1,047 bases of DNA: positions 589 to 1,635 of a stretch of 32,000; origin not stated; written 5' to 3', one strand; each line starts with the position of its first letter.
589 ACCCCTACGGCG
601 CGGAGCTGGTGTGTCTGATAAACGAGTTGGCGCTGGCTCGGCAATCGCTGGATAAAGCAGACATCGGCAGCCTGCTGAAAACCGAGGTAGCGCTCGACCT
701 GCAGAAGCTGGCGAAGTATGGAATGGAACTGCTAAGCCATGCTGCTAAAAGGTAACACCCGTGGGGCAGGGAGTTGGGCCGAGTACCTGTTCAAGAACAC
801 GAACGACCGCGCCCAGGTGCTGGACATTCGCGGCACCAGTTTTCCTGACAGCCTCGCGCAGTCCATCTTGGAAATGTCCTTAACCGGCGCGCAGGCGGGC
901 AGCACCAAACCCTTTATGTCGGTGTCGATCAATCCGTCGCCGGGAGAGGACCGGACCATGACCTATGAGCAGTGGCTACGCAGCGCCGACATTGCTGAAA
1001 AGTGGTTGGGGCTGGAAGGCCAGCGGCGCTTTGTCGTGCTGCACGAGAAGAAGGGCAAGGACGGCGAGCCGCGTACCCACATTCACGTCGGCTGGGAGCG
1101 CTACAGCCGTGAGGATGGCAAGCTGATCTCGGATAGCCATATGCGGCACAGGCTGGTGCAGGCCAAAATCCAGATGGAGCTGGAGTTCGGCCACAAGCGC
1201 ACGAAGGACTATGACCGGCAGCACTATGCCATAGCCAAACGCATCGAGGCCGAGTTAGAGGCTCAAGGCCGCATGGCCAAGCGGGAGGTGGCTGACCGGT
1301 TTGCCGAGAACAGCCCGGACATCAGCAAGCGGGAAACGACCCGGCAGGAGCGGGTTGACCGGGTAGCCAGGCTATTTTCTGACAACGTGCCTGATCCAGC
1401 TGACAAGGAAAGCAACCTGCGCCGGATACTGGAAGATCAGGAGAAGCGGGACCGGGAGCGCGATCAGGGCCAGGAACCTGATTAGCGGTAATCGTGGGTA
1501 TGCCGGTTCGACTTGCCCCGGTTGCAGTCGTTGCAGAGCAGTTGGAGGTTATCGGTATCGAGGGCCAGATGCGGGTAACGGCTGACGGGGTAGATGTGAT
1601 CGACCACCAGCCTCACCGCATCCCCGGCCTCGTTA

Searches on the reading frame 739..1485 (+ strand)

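Call 42: search_protein_families(library=pfam, proteins=[window:739-1485:+], max_evalue=0.001)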
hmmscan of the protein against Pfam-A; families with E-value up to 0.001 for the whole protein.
window:739-1485:+ (248 aa): 1 family
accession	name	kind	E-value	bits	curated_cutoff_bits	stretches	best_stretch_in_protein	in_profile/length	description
PF03432.20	Relaxase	-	5.3e-12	46.6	24.6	1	16-151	1-131/132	MobA/VirD2-like, nuclease domain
